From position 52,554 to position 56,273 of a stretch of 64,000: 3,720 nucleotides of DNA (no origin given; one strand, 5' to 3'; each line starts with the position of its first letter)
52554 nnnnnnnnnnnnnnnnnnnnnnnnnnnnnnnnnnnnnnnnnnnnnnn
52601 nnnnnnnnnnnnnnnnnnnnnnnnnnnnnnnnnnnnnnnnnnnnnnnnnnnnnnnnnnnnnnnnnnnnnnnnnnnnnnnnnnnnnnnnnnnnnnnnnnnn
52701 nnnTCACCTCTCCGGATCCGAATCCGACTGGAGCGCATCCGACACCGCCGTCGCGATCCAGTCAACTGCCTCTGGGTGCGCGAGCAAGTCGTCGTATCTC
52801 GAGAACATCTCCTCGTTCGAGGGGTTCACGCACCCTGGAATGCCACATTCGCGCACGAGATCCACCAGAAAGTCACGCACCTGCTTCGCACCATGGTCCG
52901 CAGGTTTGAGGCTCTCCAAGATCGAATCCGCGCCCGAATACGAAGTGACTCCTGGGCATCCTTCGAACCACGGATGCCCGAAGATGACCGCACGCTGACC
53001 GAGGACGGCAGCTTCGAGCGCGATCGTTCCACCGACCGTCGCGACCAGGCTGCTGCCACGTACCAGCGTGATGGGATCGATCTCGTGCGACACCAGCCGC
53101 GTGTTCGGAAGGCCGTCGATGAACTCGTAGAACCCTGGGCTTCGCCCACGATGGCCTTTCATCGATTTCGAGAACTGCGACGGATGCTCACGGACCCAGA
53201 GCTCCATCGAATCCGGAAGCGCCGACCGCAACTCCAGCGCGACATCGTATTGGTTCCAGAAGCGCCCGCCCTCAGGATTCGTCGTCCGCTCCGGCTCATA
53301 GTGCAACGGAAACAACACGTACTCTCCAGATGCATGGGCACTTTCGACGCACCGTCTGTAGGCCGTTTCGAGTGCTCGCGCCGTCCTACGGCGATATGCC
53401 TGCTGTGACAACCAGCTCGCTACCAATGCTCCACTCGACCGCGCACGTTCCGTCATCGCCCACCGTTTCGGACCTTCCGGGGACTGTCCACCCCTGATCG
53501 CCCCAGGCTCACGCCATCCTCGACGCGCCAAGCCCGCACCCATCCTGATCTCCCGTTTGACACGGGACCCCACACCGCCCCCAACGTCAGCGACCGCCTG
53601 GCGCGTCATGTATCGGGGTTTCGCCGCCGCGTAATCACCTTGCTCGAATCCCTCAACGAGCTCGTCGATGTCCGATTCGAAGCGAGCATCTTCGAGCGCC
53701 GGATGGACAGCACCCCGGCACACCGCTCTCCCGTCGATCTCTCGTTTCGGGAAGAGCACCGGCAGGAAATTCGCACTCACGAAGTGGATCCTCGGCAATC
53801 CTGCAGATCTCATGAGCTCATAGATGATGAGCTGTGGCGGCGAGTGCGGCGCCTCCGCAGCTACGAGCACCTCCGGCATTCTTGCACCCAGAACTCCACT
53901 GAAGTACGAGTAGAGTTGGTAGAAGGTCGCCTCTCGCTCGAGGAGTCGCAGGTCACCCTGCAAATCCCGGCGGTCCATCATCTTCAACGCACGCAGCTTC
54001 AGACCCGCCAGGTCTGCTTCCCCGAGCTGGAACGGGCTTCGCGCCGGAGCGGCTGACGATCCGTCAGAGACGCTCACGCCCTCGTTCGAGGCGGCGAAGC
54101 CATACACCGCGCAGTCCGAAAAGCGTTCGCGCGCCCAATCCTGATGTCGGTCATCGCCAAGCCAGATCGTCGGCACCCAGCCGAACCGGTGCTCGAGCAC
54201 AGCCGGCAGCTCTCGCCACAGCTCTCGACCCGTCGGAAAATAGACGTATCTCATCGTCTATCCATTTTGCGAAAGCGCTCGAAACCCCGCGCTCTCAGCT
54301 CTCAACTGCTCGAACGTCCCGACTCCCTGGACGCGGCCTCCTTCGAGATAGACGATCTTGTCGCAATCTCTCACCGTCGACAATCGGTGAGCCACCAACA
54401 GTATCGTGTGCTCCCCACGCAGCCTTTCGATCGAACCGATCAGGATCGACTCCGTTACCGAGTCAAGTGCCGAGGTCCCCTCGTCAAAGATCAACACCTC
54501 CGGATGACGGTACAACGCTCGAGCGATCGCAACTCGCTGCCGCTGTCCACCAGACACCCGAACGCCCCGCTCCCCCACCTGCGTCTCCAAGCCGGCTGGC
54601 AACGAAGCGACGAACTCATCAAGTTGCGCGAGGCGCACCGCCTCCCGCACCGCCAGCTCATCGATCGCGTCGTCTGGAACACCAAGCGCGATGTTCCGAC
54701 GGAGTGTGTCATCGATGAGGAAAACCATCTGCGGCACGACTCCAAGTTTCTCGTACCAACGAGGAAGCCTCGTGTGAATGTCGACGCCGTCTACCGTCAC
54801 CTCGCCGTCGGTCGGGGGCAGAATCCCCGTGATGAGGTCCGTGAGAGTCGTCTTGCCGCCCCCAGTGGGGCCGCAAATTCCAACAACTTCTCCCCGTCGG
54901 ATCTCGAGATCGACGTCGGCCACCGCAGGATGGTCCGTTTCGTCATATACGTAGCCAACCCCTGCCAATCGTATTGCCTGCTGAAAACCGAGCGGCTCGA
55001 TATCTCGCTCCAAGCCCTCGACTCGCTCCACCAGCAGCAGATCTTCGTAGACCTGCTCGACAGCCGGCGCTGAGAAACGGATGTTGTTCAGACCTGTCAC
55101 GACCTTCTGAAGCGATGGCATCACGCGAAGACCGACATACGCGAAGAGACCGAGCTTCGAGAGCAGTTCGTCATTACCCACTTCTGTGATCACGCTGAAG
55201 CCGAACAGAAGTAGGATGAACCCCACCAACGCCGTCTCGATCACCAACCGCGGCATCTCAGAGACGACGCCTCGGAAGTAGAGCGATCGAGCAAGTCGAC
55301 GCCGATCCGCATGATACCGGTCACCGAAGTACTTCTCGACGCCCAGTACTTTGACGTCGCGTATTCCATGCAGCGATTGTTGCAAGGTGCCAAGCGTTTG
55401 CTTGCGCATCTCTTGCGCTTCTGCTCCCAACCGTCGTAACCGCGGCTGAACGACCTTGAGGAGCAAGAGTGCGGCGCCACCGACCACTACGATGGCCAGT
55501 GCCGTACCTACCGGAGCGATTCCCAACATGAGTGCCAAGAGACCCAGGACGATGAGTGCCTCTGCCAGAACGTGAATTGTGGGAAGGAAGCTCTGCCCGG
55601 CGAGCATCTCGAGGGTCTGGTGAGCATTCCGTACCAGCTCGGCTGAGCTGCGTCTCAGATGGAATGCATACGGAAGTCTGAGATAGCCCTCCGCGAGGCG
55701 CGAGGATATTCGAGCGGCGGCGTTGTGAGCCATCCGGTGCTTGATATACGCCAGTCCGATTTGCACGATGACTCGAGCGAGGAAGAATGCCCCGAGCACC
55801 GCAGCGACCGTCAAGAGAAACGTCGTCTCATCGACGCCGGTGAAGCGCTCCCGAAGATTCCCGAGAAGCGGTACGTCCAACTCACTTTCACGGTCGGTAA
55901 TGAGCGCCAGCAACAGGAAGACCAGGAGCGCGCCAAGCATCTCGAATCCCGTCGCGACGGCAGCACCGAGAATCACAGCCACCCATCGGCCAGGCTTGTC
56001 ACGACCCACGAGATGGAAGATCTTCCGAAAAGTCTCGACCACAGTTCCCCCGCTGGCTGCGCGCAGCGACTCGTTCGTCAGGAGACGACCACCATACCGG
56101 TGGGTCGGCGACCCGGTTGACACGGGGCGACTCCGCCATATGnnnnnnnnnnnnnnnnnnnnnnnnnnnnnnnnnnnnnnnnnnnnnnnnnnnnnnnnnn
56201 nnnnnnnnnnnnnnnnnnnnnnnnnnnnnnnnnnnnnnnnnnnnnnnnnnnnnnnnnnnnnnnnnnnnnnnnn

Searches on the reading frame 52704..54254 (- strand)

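Call 65: search_protein_families(library=pfam, proteins=[window:52704-54254:-])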
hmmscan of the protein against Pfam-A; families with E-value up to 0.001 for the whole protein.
window:52704-54254:- (516 aa): 1 family
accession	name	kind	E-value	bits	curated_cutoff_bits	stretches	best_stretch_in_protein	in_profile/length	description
PF05159.20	Capsule_synth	-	2e-06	28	20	1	278-445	116-280/310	Capsule polysaccharide biosynthesis protein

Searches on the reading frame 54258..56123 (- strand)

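Call 65: search_protein_families(library=pfam, proteins=[window:54258-56123:-])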
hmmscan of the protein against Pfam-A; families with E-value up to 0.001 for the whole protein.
window:54258-56123:- (621 aa): 2 families
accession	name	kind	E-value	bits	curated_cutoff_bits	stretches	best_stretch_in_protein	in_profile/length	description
PF00005.33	ABC_tran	-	3.2e-28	99.5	25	1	402-550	2-136/137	ABC transporter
PF00664.28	ABC_membrane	-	2.4e-13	50.8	28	1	54-288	8-224/274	ABC transporter transmembrane region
